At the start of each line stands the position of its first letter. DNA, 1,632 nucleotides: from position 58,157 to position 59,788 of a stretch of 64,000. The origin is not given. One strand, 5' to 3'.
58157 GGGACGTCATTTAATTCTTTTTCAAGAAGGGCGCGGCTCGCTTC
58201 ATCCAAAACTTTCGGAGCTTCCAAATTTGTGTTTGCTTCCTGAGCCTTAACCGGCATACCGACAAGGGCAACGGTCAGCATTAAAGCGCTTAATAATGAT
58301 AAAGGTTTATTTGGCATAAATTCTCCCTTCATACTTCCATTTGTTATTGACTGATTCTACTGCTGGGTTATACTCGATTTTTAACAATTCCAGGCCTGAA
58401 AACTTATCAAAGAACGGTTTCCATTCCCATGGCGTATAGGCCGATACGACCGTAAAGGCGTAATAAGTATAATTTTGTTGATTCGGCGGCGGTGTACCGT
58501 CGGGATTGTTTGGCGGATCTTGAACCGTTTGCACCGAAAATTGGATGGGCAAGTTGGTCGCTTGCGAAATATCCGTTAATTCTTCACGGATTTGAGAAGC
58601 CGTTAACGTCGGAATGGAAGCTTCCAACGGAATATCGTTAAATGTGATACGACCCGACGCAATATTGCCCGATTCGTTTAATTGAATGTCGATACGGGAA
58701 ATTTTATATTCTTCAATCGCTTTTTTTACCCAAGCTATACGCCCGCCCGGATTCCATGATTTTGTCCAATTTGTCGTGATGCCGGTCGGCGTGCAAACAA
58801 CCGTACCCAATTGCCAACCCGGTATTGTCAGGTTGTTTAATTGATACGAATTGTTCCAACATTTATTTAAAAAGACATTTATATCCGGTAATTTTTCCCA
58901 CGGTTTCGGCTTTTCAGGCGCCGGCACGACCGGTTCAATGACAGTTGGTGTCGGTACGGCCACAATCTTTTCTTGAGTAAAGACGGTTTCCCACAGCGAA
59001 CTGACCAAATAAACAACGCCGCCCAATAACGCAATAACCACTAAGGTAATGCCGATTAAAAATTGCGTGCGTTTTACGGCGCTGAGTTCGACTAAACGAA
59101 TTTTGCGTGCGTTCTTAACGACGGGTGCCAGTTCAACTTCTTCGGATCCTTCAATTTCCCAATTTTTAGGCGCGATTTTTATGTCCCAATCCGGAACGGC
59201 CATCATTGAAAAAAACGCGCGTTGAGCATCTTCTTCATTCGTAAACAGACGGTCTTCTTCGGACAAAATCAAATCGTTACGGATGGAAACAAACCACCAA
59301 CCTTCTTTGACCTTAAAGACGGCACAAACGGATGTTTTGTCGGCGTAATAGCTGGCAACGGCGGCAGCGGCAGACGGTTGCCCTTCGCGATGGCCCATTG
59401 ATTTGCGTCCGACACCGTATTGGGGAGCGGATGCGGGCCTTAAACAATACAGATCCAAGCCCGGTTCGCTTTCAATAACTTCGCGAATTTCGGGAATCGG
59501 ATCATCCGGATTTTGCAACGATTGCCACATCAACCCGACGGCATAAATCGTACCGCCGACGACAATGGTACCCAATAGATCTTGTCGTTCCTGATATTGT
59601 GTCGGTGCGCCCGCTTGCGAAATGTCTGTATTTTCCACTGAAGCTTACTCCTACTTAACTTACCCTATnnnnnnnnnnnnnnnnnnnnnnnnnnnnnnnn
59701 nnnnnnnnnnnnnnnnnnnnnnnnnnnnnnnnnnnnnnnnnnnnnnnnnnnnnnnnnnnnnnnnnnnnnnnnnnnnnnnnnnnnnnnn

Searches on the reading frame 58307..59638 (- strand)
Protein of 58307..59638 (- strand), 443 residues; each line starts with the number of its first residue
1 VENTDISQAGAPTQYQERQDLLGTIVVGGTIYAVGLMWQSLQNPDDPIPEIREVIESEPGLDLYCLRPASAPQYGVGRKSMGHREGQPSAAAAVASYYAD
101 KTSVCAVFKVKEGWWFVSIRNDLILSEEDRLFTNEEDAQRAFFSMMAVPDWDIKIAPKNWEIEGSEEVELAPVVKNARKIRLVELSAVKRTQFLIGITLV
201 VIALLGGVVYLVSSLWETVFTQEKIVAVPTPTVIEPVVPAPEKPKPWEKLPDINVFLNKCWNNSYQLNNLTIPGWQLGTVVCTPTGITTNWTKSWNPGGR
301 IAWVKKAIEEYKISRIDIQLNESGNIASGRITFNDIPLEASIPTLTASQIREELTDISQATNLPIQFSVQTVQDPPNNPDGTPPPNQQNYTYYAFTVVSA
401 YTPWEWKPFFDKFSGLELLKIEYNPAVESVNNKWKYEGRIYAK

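Call 8: search_protein_families(library=pfam, proteins=[window:58307-59638:-], max_evalue=0.001)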
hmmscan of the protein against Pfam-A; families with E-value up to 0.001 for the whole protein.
window:58307-59638:- (443 aa): 1 family
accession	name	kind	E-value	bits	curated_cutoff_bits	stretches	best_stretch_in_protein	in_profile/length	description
PF06864.17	PAP_PilO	-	4.8e-30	105.2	26.7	1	33-442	2-419/419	Pilin accessory protein (PilO)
